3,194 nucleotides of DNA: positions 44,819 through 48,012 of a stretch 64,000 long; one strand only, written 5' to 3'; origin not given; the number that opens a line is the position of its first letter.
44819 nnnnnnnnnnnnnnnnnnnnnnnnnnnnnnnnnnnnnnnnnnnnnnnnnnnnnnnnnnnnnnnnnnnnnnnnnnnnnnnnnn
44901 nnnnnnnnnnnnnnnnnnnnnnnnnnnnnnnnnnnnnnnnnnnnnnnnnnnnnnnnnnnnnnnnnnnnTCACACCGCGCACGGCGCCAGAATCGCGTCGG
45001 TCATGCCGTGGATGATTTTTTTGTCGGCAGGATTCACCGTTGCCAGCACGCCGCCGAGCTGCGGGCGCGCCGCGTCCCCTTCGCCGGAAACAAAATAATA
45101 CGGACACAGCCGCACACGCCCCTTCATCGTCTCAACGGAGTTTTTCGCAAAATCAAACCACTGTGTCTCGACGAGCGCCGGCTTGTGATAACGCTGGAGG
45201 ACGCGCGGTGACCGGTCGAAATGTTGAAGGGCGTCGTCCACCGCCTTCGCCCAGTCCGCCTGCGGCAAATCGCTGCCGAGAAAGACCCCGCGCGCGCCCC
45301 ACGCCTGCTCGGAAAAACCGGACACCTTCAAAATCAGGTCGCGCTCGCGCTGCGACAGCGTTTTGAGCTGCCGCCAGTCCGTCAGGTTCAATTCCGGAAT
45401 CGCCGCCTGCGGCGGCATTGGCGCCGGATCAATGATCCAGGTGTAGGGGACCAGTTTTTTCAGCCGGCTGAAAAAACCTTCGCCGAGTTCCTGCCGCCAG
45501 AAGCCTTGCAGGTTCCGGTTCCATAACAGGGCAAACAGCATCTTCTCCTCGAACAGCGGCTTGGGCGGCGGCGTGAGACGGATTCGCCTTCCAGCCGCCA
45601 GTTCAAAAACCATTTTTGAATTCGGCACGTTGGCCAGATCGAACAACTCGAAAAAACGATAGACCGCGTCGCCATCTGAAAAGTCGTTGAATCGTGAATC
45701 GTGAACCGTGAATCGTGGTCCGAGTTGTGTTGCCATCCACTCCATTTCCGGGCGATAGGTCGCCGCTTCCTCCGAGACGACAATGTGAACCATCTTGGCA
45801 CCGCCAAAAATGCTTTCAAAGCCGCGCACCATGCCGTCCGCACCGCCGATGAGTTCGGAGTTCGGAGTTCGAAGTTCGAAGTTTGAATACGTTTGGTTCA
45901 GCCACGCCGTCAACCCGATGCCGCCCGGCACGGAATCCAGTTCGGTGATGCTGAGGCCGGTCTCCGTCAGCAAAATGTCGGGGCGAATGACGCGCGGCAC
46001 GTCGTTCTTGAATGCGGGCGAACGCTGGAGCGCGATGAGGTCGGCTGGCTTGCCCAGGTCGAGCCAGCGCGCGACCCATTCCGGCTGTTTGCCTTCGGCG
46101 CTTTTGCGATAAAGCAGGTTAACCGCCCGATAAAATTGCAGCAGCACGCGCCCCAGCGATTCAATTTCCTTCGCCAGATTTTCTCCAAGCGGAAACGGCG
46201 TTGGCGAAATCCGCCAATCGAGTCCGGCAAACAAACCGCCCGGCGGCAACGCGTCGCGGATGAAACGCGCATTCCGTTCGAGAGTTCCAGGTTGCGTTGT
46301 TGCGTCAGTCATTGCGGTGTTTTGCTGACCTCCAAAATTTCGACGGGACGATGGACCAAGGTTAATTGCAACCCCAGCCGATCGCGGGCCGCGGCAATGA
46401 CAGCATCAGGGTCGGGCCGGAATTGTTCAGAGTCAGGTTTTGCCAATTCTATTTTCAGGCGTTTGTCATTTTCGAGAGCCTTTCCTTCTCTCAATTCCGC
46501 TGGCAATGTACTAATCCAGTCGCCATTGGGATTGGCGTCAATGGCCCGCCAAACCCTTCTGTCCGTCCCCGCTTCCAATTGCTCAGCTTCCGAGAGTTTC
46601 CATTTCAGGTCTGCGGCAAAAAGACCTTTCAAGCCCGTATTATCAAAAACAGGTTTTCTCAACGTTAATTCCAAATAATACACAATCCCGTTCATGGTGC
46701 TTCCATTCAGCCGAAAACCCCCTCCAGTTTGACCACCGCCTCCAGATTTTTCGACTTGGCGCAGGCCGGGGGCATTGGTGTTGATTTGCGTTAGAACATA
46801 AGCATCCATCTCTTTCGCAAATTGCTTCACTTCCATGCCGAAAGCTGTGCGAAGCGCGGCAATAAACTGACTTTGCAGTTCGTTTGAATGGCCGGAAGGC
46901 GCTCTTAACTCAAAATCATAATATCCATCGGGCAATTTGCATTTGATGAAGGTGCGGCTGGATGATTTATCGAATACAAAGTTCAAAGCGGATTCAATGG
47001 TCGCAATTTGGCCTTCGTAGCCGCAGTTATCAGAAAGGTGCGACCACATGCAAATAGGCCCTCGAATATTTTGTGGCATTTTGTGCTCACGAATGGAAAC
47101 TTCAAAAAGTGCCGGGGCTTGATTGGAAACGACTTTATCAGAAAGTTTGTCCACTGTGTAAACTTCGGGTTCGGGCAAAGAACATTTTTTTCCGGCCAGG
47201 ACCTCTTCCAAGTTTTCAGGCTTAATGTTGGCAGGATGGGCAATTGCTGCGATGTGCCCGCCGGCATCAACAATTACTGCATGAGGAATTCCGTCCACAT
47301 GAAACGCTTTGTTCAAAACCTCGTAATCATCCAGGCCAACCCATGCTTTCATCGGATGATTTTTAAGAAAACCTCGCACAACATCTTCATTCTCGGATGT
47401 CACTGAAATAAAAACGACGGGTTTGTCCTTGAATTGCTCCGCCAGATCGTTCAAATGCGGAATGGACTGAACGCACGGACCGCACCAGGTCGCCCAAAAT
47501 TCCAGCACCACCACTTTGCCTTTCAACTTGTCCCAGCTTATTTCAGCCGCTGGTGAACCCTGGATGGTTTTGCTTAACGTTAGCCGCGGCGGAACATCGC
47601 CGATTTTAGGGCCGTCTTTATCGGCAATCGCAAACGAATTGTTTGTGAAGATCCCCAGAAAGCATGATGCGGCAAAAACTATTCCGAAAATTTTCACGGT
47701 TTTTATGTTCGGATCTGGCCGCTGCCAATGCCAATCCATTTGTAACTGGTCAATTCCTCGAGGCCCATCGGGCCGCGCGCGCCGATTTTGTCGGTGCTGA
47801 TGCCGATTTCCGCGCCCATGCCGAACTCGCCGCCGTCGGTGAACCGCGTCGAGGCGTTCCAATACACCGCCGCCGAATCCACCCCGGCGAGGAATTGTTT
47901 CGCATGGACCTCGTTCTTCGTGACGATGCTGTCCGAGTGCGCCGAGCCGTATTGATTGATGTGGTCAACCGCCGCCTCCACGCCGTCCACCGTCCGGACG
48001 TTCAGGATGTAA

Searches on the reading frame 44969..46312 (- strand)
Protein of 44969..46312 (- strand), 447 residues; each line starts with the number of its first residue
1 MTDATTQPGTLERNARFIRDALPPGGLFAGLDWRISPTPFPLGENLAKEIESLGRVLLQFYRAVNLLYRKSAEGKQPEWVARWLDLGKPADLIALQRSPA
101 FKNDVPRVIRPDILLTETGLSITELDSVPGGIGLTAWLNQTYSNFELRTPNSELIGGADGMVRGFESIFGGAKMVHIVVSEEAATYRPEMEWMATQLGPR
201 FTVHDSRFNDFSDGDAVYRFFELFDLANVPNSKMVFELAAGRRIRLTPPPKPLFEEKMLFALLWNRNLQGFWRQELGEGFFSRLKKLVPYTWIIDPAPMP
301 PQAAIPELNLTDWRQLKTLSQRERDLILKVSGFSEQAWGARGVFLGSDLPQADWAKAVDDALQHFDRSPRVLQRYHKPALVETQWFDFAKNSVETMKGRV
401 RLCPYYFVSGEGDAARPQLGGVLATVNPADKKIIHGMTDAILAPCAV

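Call 8: search_protein_families(library=pfam, proteins=[window:44969-46312:-], max_evalue=0.01)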
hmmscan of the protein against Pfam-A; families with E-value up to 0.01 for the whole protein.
window:44969-46312:- (447 aa): 0 families

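Call 11: find_encoding_contigs(protein=window:44969-46312:-, flank=10000, max_places=10)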
Protein window:44969-46312:- (447 aa): no gene with exactly this product is on record in the collection.

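Call 12: find_related_loci(query=window:44969-46312:-, collection=genome_contigs, flank=10000)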
Query window:44969-46312:- (447 aa) in genome_contigs; peptide patterns used: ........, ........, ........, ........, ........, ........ (x = any residue, [..] = any of these).
429 stretches matched a pattern; 188 encode a relative of the query (tblastn E <= 1e-3); the best 80 are kept; 80 distinct loci.
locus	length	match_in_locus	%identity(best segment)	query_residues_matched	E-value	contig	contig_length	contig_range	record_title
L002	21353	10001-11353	84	14-447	0e+0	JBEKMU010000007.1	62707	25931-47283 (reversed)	MAG: Verrucomicrobiota bacterium isolate SPRUCE 400 SPRUCE_400_7, whole genome shotgun sequence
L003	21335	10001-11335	84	15-445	0e+0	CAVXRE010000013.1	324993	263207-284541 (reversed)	MAG: uncultured Verrucomicrobiae bacterium isolate MFD01223.bin.1.112 genome assembly, contig: contig_7519, whole genome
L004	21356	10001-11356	83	10-447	0e+0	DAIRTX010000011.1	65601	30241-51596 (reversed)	MAG TPA_asm: Verrucomicrobiota bacterium isolate CTOTU10862 NODE_51_length_65601_cov_9.115232, whole genome shotgun sequ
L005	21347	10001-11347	84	14-447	0e+0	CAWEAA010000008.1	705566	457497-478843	MAG: uncultured Verrucomicrobiae bacterium isolate MFD05580.bin.1.24 genome assembly, contig: contig_38293, whole genome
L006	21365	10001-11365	83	14-447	0e+0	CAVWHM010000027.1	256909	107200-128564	MAG: uncultured Verrucomicrobiae bacterium isolate MFD01476.bin.2.105 genome assembly, contig: contig_54015, whole genom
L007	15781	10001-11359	84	13-447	0e+0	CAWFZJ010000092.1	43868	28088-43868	MAG: uncultured Verrucomicrobiae bacterium isolate MFD05379.bin.3.52 genome assembly, contig: contig_8129, whole genome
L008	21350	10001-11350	82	12-446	0e+0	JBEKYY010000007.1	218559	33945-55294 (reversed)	MAG: Verrucomicrobiota bacterium isolate SPRUCE 686 SPRUCE_686_7, whole genome shotgun sequence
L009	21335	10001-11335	83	5-447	0e+0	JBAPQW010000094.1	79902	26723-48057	MAG: Verrucomicrobiia bacterium isolate MFD01155_ilm_asm_bin21 k127_195906, whole genome shotgun sequence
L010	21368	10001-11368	80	5-445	0e+0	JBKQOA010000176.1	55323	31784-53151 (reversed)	MAG: Limisphaerales bacterium isolate LASCr2D2E2F__bin_97 LASCr2D2E2F_000000423160, whole genome shotgun sequence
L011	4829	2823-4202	81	10-447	0e+0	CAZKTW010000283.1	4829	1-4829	MAG TPA_asm: uncultured Bifidobacteriaceae bacterium isolate binchicken_co54_354 genome assembly, contig: NODE_33888_len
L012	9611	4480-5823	83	14-445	0e+0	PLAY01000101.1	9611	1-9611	MAG: Limisphaerales bacterium isolate bog_1418 73.20111000_S2D.10_contig_6987, whole genome shotgun sequence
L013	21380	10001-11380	82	2-445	0e+0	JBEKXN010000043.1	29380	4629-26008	MAG: Verrucomicrobiota bacterium isolate SPRUCE 652 SPRUCE_652_43, whole genome shotgun sequence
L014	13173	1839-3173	82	3-447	0e+0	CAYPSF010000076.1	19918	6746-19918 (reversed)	MAG TPA_asm: uncultured Bifidobacteriaceae bacterium isolate binchicken_co54_474 genome assembly, contig: NODE_4792_leng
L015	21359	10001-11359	81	8-446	0e+0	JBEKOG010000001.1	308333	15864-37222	MAG: Verrucomicrobiota bacterium isolate SPRUCE 435 SPRUCE_435_1, whole genome shotgun sequence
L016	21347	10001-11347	82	14-446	0e+0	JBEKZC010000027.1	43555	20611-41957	MAG: Verrucomicrobiota bacterium isolate SPRUCE 68 SPRUCE_68_27, whole genome shotgun sequence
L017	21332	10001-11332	82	5-447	0e+0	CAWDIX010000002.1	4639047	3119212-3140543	MAG: uncultured Verrucomicrobiae bacterium isolate MFD06435.bin.2.9 genome assembly, contig: contig_20627, whole genome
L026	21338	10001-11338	77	2-447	0e+0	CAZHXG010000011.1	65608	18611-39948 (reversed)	MAG TPA_asm: uncultured Bifidobacteriaceae bacterium isolate binchicken_co54_528 genome assembly, contig: NODE_690_lengt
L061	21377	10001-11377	75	10-447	0e+0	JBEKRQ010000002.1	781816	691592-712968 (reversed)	MAG: Verrucomicrobiota bacterium isolate SPRUCE 514 SPRUCE_514_2, whole genome shotgun sequence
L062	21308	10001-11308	78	15-447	0e+0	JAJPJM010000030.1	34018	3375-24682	MAG: Verrucomicrobia bacterium isolate Centralia_MAG_483 k107_10848213, whole genome shotgun sequence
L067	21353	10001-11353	75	15-447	0e+0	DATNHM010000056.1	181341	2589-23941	MAG TPA_asm: Candidatus Limnocylindrales bacterium isolate SMAG_U11347 k141_756567, whole genome shotgun sequence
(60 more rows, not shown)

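Call 30: search_protein_families(library=pfam, proteins=[L003:11886-12674:+, L006:13286-14383:+, L067:12454-13590:+, L067:13965-15341:+, L005:13467-14264:+, L061:11786-12691:+, L061:12880-14160:+, L062:14674-16011:-, L026:11675-13501:-, L002:13076-14494:+], max_evalue=0.01)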
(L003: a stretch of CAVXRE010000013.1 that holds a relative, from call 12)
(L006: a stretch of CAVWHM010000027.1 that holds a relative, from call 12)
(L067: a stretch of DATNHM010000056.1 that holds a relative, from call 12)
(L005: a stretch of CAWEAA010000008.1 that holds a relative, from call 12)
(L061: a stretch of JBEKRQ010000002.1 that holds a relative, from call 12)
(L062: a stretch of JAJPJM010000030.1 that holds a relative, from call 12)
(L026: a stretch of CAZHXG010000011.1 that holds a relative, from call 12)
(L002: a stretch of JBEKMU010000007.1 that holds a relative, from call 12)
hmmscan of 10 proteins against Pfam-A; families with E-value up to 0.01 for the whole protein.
L003:11886-12674:+ (262 aa): 1 family
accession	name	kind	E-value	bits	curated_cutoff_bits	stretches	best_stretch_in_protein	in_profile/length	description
PF07589.16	PEP-CTERM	-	0.00044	20.7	20.7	1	230-252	1-24/24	PEP-CTERM motif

L006:13286-14383:+ (365 aa): 0 families

L067:12454-13590:+ (378 aa): 1 family
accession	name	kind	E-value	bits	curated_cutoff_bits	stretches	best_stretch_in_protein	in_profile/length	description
PF02086.21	MethyltransfD12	-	5.9e-19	69.2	22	1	22-277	1-221/253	D12 class N6 adenine-specific DNA methyltransferase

L067:13965-15341:+ (458 aa): 2 families
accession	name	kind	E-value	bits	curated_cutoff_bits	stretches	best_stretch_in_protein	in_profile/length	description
PF02843.22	GARS_C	-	7.6e-09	36.2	34.8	1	365-450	5-91/92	Phosphoribosylglycinamide synthetase, C domain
PF01071.24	GARS_A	-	5e-07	30.2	27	1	146-323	3-190/194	Phosphoribosylglycinamide synthetase, ATP-grasp (A) domain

L005:13467-14264:+ (265 aa): 1 family
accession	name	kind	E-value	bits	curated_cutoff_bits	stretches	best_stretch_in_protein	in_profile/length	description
PF00589.27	Phage_integrase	-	2.6e-18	66.8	27.1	1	99-254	4-171/172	Phage integrase family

L061:11786-12691:+ (301 aa): 3 families
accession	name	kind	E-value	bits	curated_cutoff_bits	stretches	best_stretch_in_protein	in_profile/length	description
PF07589.16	PEP-CTERM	-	2.8e-06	27.6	20.7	1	277-300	1-24/24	PEP-CTERM motif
PF09865.15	DUF2092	-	0.00085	19.2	21.2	0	100-143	60-103/212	Predicted periplasmic protein (DUF2092)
PF22347.1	AvrPiz-t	-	0.0018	18.8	27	0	145-159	5-19/70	Avirulence protein AvrPiz-t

L061:12880-14160:+ (426 aa): 2 families
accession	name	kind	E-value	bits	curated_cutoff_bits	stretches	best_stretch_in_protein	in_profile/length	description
PF02843.22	GARS_C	-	6.7e-10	39.6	34.8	1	362-419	35-91/92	Phosphoribosylglycinamide synthetase, C domain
PF01071.24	GARS_A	-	2.3e-06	28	27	1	115-292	3-190/194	Phosphoribosylglycinamide synthetase, ATP-grasp (A) domain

L062:14674-16011:- (445 aa): 0 families

L026:11675-13501:- (608 aa): 1 family
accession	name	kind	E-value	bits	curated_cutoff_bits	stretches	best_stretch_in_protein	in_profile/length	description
PF00474.23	SSF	-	1.6e-69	235.2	22.8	1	62-475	1-406/406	Sodium:solute symporter family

L002:13076-14494:+ (472 aa): 4 families
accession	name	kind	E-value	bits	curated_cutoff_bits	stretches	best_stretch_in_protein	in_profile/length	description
PF00534.26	Glycos_transf_1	-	2.9e-17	63.2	26.4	1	259-398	13-154/172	Glycosyl transferases group 1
PF13692.12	Glyco_trans_1_4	-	3.3e-16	60.3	27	1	264-398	4-138/142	Glycosyl transferases group 1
PF13579.12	Glyco_trans_4_4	-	4.4e-06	27.6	29.7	1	45-226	2-145/158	Glycosyl transferase 4-like domain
PF20706.3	GT4-conflict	-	1.4e-05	24.8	26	1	231-370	172-315/385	Family 4 Glycosyltransferase in conflict systems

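Call 31: search_protein_families(library=pfam, proteins=[L002:14573-15112:+, L002:15087-16112:+, L003:11550-11843:-, L006:12875-13159:+, L006:14358-14645:-, L005:12929-13228:+, L005:14579-15010:-, L005:15007-15636:-, L017:13066-13848:+], max_evalue=0.05)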
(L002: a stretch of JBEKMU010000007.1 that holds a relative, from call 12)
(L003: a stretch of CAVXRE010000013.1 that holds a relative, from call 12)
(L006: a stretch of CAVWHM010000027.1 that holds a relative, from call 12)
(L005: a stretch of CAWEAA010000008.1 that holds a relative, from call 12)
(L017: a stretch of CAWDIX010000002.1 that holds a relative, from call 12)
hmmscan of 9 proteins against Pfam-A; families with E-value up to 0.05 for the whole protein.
L002:14573-15112:+ (179 aa): 7 families
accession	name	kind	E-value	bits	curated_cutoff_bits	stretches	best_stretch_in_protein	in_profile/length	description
PF08241.18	Methyltransf_11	-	1.4e-10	42.1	21.2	1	27-76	45-93/95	Methyltransferase domain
PF13489.12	Methyltransf_23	-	4.8e-09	36.6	27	1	9-131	43-163/164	Methyltransferase domain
PF13649.12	Methyltransf_25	-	9.7e-07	29.8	27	1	26-74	48-97/97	Methyltransferase domain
PF13847.12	Methyltransf_31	-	1.5e-06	28.4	27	1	28-82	58-113/145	Methyltransferase domain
PF05148.21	Methyltransf_8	-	8.1e-05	23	27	1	19-78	99-156/219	Hypothetical methyltransferase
PF08242.18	Methyltransf_12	-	0.0029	18.7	30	1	26-75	46-97/98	Methyltransferase domain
PF01209.24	Ubie_methyltran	-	0.04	13.7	20.1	0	35-79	108-152/233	ubiE/COQ5 methyltransferase family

L002:15087-16112:+ (341 aa): 2 families
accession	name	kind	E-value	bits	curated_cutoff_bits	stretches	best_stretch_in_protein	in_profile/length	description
PF05050.19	Methyltransf_21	-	6.6e-19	69.1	22.7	1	142-307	1-173/173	Methyltransferase FkbM domain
PF13649.12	Methyltransf_25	-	0.0049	18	27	1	140-190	1-50/97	Methyltransferase domain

L003:11550-11843:- (97 aa): 0 families

L006:12875-13159:+ (94 aa): 0 families

L006:14358-14645:- (95 aa): 0 families

L005:12929-13228:+ (99 aa): 1 family
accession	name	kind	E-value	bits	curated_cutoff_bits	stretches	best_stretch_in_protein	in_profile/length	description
PF23950.1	MLLE_2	-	0.0026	18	27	1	15-36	32-53/60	MLLE-related domain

L005:14579-15010:- (143 aa): 0 families

L005:15007-15636:- (209 aa): 0 families

L017:13066-13848:+ (260 aa): 0 families

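Call 62: search_protein_families(library=pfam, proteins=[L005:15961-16431:-, L005:16428-18512:-, L005:18887-19348:-, L005:19391-19840:-, L005:20552-21232:-, L005:15610-15912:+, L005:18591-18890:-, L005:20138-20488:-, L003:13425-14093:-, L017:14146-15018:-], max_evalue=0.01)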
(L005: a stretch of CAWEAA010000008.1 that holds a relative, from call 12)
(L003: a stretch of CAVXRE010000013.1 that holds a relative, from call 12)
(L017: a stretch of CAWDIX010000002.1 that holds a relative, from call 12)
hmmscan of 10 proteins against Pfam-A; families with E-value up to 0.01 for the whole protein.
L005:15961-16431:- (156 aa): 0 families

L005:16428-18512:- (694 aa): 1 family
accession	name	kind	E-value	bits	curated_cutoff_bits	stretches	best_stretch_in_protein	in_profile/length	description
PF12708.12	Pect-lyase_RHGA_epim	-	1.5e-06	28.6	27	1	181-228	2-50/213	Rhamnogalacturonase A/epimerase, pectate lyase-like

L005:18887-19348:- (153 aa): 0 families

L005:19391-19840:- (149 aa): 0 families

L005:20552-21232:- (226 aa): 0 families

L005:15610-15912:+ (100 aa): 0 families

L005:18591-18890:- (99 aa): 0 families

L005:20138-20488:- (116 aa): 0 families

L003:13425-14093:- (222 aa): 1 family
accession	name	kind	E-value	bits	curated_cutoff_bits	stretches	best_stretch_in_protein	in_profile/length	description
PF13103.11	TonB_2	-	1.3e-12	48.1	22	1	129-211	3-85/85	TonB C terminal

L017:14146-15018:- (290 aa): 1 family
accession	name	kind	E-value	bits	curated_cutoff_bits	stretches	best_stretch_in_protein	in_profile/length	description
PF01618.21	MotA_ExbB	-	1e-27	96.8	22.9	1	134-239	20-125/127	MotA/TolQ/ExbB proton channel family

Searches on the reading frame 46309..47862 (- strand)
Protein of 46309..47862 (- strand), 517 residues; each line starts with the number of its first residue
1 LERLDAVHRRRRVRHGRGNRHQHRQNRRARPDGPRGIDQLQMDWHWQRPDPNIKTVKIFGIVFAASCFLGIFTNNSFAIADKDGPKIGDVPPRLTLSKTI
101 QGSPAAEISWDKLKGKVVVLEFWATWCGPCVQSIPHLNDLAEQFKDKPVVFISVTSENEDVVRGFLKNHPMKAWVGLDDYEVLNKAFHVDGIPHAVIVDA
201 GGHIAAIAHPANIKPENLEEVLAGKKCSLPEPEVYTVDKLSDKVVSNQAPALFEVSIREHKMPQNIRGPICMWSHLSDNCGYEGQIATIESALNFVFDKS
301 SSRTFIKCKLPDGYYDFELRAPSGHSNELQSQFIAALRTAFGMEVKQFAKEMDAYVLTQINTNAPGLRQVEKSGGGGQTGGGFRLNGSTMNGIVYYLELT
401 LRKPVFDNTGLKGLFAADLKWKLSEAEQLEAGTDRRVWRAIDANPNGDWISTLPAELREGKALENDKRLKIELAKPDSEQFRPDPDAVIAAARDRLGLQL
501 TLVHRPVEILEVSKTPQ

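Call 8: search_protein_families(library=pfam, proteins=[window:46309-47862:-], max_evalue=0.01)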
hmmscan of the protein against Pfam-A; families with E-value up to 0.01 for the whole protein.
window:46309-47862:- (517 aa): 7 families
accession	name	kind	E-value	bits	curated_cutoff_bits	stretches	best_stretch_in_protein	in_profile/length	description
PF08534.16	Redoxin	-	1.1e-18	67.8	26.6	1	103-222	16-148/148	Redoxin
PF00578.27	AhpC-TSA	-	9.2e-15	55.1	26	1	91-206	5-123/124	AhpC/TSA family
PF13905.12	Thioredoxin_8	-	8.7e-13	48.9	27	1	115-203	1-93/94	Thioredoxin-like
PF12543.13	DUF3738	-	3e-12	47.4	22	1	320-430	32-156/190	Protein of unknown function (DUF3738)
PF00085.26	Thioredoxin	-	1.6e-09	38.2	23.5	1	115-158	18-60/103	Thioredoxin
PF13098.12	Thioredoxin_2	-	0.00077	20.2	27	1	113-207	3-90/104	Thioredoxin-like domain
PF14595.12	Thioredoxin_9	-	0.0011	19.3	25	1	99-168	25-93/129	Thioredoxin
